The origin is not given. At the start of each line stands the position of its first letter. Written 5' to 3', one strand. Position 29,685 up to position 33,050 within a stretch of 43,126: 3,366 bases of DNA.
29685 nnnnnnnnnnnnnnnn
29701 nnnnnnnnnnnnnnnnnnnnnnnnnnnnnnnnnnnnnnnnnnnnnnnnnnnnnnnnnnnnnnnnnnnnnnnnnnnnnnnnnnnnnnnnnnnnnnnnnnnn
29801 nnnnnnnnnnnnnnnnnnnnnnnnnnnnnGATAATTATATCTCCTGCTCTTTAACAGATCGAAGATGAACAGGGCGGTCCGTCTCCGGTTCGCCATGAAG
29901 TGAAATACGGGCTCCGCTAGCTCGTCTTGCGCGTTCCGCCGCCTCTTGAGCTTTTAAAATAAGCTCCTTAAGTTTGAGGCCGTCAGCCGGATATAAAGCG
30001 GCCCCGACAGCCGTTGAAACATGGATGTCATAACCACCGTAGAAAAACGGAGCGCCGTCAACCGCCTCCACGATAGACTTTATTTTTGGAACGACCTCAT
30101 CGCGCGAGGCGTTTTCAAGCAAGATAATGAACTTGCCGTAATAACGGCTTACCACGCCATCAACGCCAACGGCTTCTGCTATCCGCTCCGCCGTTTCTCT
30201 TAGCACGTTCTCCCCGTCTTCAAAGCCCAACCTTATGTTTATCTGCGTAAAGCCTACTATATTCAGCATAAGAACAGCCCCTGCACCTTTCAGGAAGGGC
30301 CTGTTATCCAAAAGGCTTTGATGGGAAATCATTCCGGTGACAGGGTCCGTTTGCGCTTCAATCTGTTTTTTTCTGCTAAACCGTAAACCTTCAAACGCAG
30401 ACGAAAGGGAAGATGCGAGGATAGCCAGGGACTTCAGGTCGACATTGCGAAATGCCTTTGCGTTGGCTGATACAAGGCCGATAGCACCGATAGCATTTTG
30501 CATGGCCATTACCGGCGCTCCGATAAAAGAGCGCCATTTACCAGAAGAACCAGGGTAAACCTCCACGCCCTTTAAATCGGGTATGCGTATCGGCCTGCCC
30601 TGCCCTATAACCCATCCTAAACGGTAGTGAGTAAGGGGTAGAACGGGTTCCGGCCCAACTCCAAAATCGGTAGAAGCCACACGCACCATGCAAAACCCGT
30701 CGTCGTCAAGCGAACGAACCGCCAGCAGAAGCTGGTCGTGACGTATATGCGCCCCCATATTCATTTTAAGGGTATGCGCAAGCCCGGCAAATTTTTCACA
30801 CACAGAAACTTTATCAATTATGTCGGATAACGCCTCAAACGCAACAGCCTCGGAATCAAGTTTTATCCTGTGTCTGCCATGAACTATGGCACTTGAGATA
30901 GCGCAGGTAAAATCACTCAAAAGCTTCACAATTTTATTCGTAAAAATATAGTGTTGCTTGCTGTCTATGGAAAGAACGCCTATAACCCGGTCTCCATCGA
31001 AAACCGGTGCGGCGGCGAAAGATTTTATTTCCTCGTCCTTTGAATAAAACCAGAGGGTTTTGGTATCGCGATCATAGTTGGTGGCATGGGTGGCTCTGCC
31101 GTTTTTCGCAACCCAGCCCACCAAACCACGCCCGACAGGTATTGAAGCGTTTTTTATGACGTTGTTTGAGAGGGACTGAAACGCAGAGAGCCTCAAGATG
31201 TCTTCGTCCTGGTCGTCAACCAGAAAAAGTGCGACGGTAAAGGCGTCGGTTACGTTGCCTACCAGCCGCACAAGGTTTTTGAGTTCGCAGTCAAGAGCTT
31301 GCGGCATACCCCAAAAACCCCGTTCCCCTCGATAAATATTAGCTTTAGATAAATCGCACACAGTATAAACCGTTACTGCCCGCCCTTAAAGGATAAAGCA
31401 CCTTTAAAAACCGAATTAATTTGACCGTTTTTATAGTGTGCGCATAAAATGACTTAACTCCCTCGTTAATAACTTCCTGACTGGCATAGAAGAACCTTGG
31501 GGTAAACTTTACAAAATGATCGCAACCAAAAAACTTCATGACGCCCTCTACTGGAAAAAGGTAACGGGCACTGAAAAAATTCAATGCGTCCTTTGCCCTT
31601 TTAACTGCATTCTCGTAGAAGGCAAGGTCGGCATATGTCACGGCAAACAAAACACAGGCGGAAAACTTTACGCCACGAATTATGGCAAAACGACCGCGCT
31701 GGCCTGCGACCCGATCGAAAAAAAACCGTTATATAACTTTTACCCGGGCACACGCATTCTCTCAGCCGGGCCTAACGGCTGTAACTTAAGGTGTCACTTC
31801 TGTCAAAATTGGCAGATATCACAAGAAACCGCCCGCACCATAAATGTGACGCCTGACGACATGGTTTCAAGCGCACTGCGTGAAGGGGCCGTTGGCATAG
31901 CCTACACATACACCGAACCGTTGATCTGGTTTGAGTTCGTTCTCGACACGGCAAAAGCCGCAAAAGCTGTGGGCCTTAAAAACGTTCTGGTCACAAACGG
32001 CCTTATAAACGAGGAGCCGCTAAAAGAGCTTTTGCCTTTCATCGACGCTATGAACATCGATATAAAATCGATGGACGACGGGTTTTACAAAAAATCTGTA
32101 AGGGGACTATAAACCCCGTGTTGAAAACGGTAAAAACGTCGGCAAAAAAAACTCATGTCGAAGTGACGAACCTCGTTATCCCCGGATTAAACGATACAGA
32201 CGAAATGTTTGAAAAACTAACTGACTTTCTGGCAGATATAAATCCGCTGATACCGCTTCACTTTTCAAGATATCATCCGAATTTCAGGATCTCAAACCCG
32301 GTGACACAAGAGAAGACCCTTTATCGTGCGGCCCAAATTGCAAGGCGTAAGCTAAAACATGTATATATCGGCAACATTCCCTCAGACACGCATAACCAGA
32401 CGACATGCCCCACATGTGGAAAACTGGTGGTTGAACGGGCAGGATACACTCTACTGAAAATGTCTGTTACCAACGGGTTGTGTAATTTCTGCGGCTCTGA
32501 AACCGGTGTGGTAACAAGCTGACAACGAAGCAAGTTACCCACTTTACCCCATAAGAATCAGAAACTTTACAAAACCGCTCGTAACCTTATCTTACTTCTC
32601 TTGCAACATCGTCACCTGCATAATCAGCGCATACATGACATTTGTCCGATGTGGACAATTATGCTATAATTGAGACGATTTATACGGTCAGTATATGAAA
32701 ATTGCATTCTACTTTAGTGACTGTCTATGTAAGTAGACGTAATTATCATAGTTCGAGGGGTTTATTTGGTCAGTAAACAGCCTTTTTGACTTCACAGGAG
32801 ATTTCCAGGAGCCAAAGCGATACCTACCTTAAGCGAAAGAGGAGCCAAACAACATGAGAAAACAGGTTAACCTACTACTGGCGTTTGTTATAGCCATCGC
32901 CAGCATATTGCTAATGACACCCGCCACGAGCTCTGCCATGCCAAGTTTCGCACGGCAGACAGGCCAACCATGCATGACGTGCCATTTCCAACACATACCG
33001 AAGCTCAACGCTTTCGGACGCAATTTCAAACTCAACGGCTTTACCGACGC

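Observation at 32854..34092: Cyc2-like fused monohaem cytochrome-porin: candidate outer-membrane Fe(II) oxidase or extracellular electron-transfer conduit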

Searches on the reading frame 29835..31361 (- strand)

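Call 12: search_protein_families(library=pfam, proteins=[window:29835-31361:-], max_evalue=0.001)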
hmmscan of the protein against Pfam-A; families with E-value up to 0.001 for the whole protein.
window:29835-31361:- (508 aa): 4 families
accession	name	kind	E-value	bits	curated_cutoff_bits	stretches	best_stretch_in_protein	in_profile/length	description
PF13185.12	GAF_2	-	1.2e-22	81.1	28.6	2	31-159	12-135/136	GAF domain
PF01590.32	GAF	-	5.8e-20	72.6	22.4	2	26-158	5-132/133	GAF domain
PF00990.26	GGDEF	-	2.1e-15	57.3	23.8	1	360-482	32-158/161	Diguanylate cyclase, GGDEF domain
PF13492.12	GAF_3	-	3.5e-10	40.8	27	1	30-159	9-127/129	GAF domain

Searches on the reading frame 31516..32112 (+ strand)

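Call 3: search_protein_families(library=pfam, proteins=[window:31516-32112:+], max_evalue=1)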
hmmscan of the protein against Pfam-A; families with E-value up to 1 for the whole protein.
window:31516-32112:+ (198 aa): 3 families
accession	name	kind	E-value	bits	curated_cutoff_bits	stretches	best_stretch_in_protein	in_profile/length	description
PF04055.27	Radical_SAM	-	1.6e-14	54.9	29.5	1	87-195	5-120/166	Radical SAM superfamily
PF13353.11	Fer4_12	-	0.00092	20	22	1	78-178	5-111/137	4Fe-4S single cluster domain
PF19238.5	Radical_SAM_2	-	0.059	13.5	26.7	1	86-123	19-56/151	Radical SAM-like domain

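Call 4: search_protein_families(library=ncbifam, proteins=[window:31516-32112:+], max_evalue=1)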
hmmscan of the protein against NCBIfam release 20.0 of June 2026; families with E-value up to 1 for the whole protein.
window:31516-32112:+ (198 aa): 33 families (the best 25 are shown)
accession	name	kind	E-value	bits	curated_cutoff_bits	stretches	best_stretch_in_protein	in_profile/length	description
TIGR04337.1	AmmeMemoSam_rS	hypoth_equivalog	4.7e-58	196.7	220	1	12-195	3-188/349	AmmeMemoRadiSam system radical SAM enzyme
TIGR02493.1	PFLA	equivalog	4.4e-14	52.4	231.75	1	77-194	14-137/235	pyruvate formate-lyase-activating protein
TIGR02495.1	NrdG2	equivalog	9.1e-10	38.2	131.15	1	87-188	24-126/193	anaerobic ribonucleoside-triphosphate reductase activating protein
TIGR04041.1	activase_YjjW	hypoth_equivalog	9.8e-09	35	250.2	1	93-193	75-177/276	YjjW family glycine radical enzyme activase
NF008356.0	PRK11145.1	equivalog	1.1e-08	34.7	375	1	86-193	27-141/246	pyruvate formate lyase 1-activating protein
NF048010.1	SfplDhtActHpsHDes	equivalog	1.5e-08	33.9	430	1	127-193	134-200/298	(2S)-3-sulfopropanediol dehydratase activating enzyme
TIGR02494.1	PFLE_PFLC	subfamily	3.3e-08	33.1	174.35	1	127-194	126-193/293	glycyl-radical enzyme activating protein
NF038283.1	viperin_w_prok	equivalog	1.9e-07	30.5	180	1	88-190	11-121/281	viperin family antiviral radical SAM protein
NF033717.2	HPDL_rSAM_activ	equivalog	2.1e-07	30.5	420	1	126-193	132-199/311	4-hydroxyphenylacetate decarboxylase activase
NF033719.1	ind_deCO2_activ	equivalog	5.6e-07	29.2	425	1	127-193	132-198/302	indoleacetate decarboxylase activase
NF043069.1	T4HPD_activ_SAM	equivalog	1.2e-06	28.2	425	1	124-194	123-193/299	trans-4-hydroxy-L-proline dehydratase activase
TIGR04038.1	tatD_link_rSAM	subfamily_domain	3.3e-06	27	129.7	1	87-194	16-133/192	TatD family nuclease-associated radical SAM protein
TIGR04395.1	cutC_activ_rSAM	equivalog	5.9e-06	25.8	360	1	125-189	130-194/309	choline TMA-lyase-activating enzyme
NF048008.1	SfplDhtActHpfHKleb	equivalog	1.4e-05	24.5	500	1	126-194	128-196/308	(2S)-3-sulfopropanediol dehydratase activating enzyme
TIGR04466.1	rSAM_BlsE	equivalog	2.4e-05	23.9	400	1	88-165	12-87/327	cytosylglucuronate decarboxylase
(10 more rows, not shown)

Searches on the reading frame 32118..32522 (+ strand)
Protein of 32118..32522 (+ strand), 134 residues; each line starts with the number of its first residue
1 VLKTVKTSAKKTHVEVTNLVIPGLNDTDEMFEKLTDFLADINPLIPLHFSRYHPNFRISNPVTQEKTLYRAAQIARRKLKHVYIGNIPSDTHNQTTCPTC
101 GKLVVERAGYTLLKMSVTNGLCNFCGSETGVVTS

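Call 3: search_protein_families(library=pfam, proteins=[window:32118-32522:+], max_evalue=1)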
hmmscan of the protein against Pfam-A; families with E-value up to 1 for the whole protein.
window:32118-32522:+ (134 aa): 5 families
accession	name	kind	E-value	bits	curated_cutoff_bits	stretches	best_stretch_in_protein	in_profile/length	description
PF07754.17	HVO_2753_ZBP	-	0.075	13.3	33.2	1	89-110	11-32/46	Small zinc finger protein HVO_2753-like, Zn-binding pocket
PF09723.15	Zn_ribbon_8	-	0.084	13.3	34.4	1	91-107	23-39/41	Zinc ribbon domain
PF01780.25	Ribosomal_L37ae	-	0.087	13.4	21.9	1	86-112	25-51/85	Ribosomal L37ae protein family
PF14369.11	Zn_ribbon_19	-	0.21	12.2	30.8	0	89-106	16-33/35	zinc-ribbon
PF01396.24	Zn_ribbon_Top1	-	0.23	11.7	32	1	95-109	2-16/39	Topoisomerase DNA binding C4 zinc finger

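Call 4: search_protein_families(library=ncbifam, proteins=[window:32118-32522:+], max_evalue=1)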
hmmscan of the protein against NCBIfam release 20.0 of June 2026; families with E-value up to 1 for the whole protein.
window:32118-32522:+ (134 aa): 7 families
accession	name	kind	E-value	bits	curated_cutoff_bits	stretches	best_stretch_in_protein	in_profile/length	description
TIGR04337.1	AmmeMemoSam_rS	hypoth_equivalog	4.5e-28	98.1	220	1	11-128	207-328/349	AmmeMemoRadiSam system radical SAM enzyme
NF048010.1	SfplDhtActHpsHDes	equivalog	0.00081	18.3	430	1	2-53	213-264/298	(2S)-3-sulfopropanediol dehydratase activating enzyme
TIGR03278.1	methan_mark_10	equivalog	0.045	12.6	350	1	2-37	157-192/404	methyl coenzyme M reductase-arginine methyltransferase Mmp10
TIGR04041.1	activase_YjjW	hypoth_equivalog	0.067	12.6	250.2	1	9-56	194-242/276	YjjW family glycine radical enzyme activase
NF011481.0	PRK14890.1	equivalog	0.09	12.8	61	1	90-126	23-57/61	putative Zn-ribbon RNA-binding protein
NF003058.0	PRK03976.1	equivalog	0.11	12.5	87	1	84-114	26-56/91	50S ribosomal protein L37ae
NF033497.1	rubre_like_arch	subfamily_domain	0.38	10.5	32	1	89-101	11-23/34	rubrerythrin-like domain-containing protein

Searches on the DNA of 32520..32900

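Call 35: search_rna_families(source=window, start=32520, end=32900, threshold=evalue, max_evalue=1)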
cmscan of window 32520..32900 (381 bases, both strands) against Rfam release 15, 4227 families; matches with E-value up to 1: 0.
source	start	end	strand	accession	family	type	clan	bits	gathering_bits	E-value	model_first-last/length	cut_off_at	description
